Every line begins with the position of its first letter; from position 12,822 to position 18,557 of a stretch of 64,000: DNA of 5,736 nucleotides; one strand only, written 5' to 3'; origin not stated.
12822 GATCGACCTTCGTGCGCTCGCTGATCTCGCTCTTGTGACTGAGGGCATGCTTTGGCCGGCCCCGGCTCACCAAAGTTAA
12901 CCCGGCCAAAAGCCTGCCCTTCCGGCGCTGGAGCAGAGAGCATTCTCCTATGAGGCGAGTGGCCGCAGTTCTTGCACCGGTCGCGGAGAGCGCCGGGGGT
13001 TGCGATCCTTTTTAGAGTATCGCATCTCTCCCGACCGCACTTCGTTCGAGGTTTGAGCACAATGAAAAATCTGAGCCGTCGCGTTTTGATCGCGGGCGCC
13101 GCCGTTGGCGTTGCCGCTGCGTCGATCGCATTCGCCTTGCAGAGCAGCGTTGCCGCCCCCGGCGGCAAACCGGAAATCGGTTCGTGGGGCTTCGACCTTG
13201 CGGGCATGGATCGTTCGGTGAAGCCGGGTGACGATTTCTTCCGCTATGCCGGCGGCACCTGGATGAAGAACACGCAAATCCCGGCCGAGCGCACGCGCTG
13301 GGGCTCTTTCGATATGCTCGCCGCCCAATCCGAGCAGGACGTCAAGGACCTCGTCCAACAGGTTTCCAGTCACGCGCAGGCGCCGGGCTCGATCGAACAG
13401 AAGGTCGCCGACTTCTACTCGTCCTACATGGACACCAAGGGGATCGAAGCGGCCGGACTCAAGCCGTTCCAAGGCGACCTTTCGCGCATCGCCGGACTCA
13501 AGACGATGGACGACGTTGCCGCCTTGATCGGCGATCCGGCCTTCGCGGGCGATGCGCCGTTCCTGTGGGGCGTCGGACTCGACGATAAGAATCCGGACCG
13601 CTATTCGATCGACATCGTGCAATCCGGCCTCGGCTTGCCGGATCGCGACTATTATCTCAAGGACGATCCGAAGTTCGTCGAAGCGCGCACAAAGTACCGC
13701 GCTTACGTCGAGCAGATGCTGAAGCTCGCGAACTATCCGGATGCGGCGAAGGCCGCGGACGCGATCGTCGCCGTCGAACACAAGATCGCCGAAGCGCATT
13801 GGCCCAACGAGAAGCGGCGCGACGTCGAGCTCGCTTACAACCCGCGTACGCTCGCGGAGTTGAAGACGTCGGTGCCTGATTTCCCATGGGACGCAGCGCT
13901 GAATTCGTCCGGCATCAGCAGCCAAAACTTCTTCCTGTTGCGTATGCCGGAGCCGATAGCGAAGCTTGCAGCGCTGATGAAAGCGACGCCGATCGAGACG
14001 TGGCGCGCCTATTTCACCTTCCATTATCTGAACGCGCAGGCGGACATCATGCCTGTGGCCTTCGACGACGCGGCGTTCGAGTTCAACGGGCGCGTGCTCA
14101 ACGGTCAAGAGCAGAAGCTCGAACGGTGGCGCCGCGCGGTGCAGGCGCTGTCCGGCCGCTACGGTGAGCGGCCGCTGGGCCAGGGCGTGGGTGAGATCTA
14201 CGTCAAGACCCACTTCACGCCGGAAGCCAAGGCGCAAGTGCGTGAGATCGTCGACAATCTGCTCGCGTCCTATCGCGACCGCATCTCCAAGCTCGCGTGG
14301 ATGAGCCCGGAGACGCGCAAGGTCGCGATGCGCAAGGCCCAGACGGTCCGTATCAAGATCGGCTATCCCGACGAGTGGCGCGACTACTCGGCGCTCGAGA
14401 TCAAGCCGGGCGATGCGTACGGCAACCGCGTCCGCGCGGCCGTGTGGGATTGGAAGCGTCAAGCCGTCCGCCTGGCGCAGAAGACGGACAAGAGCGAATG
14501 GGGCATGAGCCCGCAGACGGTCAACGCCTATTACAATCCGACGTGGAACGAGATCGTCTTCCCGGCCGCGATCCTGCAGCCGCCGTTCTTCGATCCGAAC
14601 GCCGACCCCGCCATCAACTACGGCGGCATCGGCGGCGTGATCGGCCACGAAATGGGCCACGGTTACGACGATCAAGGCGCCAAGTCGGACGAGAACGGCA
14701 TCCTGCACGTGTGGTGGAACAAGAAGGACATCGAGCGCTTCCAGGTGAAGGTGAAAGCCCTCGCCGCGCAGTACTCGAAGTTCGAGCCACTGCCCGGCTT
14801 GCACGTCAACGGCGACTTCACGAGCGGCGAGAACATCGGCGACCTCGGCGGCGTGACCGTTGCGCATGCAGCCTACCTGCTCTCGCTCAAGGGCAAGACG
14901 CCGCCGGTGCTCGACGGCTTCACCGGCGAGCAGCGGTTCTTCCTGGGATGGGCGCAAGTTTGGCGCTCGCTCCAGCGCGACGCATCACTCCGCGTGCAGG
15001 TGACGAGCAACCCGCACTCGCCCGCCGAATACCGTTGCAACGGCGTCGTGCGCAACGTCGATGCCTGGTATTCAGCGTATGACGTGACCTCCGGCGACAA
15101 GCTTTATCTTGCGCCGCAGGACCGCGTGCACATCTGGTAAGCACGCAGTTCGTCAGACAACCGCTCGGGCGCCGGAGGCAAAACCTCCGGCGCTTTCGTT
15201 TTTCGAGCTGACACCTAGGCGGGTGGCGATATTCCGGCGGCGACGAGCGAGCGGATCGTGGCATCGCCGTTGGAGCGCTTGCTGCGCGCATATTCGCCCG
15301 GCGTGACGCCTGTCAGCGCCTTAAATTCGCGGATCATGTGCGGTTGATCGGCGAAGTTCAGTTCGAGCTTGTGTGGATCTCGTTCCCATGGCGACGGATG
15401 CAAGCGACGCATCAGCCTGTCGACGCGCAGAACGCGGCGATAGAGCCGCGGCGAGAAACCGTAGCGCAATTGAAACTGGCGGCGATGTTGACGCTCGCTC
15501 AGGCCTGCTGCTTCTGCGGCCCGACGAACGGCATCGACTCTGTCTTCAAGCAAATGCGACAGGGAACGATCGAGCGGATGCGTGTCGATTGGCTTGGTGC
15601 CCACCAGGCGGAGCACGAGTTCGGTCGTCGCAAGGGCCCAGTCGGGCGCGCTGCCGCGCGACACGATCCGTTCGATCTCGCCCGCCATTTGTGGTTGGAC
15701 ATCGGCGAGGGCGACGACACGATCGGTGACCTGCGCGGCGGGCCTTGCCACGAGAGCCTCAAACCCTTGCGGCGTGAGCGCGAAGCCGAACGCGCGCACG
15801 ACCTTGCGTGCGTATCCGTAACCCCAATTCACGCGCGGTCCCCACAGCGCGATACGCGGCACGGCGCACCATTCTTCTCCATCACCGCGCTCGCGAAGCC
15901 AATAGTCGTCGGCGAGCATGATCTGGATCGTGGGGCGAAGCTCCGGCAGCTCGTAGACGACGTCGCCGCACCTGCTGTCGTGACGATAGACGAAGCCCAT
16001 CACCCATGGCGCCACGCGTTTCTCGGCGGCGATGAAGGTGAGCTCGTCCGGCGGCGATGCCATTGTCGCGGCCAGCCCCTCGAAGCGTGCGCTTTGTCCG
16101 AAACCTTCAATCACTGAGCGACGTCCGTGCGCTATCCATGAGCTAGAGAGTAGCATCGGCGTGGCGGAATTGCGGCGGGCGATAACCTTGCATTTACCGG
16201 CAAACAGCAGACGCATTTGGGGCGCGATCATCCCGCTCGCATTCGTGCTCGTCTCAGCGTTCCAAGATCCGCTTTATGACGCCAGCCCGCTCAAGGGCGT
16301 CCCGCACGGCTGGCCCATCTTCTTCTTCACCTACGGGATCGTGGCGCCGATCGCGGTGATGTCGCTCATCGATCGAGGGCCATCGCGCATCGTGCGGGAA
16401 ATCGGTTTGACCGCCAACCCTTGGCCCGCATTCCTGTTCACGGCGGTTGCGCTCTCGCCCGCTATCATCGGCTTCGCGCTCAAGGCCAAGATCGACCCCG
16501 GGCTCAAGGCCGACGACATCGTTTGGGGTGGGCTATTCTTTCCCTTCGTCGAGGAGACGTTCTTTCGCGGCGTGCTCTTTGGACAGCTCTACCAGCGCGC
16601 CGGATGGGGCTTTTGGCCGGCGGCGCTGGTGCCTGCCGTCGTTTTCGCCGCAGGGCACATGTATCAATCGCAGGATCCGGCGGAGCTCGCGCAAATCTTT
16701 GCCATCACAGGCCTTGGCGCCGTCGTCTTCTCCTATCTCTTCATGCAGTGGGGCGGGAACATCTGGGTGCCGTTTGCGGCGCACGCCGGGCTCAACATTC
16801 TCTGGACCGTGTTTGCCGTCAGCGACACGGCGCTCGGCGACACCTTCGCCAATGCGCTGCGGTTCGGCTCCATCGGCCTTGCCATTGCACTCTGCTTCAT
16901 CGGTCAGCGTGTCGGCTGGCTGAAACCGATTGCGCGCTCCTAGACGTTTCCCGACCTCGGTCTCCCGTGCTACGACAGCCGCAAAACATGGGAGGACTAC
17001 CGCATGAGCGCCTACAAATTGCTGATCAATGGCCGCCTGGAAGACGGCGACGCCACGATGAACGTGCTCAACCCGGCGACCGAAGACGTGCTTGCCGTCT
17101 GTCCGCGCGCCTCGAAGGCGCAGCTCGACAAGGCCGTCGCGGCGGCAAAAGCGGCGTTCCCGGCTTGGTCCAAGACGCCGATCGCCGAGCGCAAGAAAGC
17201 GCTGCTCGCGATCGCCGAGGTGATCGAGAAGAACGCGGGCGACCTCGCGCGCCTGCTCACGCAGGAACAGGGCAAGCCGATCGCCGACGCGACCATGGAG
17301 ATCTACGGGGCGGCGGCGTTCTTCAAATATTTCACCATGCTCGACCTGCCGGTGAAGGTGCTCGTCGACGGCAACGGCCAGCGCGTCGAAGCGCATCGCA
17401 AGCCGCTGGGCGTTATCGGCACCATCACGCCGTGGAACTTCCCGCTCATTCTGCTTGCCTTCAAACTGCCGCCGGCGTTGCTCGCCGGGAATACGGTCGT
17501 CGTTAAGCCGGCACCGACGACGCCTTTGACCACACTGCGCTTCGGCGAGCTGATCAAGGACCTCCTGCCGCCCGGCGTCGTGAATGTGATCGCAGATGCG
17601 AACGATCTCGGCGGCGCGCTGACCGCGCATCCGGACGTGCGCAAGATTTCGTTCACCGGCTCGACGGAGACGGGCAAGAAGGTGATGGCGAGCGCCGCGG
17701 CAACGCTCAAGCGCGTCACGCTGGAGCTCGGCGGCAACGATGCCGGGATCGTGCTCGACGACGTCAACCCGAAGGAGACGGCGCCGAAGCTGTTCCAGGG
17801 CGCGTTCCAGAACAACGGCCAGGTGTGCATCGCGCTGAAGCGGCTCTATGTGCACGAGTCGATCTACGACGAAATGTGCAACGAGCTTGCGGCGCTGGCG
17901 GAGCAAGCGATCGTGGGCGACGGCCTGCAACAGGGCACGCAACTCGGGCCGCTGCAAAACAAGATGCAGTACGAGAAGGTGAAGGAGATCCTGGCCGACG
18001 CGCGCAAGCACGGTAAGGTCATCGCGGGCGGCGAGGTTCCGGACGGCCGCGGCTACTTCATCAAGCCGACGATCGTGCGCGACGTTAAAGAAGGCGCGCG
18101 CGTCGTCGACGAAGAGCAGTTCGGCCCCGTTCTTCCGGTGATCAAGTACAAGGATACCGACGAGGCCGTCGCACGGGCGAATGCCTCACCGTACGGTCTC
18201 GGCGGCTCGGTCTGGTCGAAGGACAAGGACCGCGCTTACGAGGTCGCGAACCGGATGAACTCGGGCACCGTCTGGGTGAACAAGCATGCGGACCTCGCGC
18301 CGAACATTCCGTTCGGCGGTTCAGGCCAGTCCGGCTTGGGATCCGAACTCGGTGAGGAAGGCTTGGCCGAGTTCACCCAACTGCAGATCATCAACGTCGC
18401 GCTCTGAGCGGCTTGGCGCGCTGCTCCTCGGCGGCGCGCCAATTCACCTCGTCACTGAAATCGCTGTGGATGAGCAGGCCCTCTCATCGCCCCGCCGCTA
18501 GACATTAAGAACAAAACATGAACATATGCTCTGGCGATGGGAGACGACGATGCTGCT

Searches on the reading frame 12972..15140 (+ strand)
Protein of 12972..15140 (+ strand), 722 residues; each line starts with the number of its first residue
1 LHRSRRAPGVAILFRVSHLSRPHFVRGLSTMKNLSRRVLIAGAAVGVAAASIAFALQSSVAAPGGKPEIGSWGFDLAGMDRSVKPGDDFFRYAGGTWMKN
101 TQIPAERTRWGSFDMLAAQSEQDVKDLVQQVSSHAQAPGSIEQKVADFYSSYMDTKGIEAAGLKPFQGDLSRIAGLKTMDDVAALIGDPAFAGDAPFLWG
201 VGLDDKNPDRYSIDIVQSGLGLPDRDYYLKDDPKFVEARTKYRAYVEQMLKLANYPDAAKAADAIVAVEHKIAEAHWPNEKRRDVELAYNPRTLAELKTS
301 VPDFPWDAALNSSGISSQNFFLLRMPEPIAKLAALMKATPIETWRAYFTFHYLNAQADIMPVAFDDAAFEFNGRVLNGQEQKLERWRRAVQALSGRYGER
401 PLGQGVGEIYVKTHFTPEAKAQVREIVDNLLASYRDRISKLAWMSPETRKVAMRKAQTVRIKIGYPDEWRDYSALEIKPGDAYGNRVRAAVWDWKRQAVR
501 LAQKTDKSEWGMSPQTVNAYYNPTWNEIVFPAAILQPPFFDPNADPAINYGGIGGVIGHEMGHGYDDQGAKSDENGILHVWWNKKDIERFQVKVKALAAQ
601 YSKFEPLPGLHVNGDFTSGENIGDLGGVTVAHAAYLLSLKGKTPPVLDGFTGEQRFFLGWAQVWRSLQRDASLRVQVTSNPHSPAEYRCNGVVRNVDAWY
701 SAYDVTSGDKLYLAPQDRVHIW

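Call 70: search_protein_families(library=pfam, proteins=[window:12972-15140:+], max_evalue=0.00001)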
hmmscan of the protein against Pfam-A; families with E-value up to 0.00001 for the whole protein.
window:12972-15140:+ (722 aa): 2 families
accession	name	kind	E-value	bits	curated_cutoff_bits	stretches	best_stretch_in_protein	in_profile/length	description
PF05649.18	Peptidase_M13_N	-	1e-113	381.1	32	1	85-466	1-381/381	Peptidase family M13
PF01431.27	Peptidase_M13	-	1.2e-67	228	24.5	1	518-719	1-205/205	Peptidase family M13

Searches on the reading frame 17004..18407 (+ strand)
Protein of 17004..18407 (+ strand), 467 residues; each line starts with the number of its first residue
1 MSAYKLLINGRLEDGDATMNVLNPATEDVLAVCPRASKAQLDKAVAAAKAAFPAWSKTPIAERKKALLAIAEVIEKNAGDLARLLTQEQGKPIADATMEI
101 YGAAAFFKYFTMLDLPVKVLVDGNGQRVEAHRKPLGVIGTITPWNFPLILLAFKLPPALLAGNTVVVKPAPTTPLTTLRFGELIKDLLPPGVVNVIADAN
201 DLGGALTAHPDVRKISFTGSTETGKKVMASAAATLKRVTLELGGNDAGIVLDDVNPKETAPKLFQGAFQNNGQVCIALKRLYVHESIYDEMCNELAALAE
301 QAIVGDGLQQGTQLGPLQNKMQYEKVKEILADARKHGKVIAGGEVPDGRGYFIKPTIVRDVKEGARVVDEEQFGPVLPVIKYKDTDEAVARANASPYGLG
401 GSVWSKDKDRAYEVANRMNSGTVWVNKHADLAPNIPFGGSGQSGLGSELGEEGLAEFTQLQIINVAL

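Call 70: search_protein_families(library=pfam, proteins=[window:17004-18407:+], max_evalue=0.00001)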
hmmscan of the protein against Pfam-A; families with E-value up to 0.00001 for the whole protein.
window:17004-18407:+ (467 aa): 1 family
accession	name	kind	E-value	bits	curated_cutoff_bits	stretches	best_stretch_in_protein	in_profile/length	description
PF00171.27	Aldedh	-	3.4e-158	527.4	23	1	17-462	7-460/461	Aldehyde dehydrogenase family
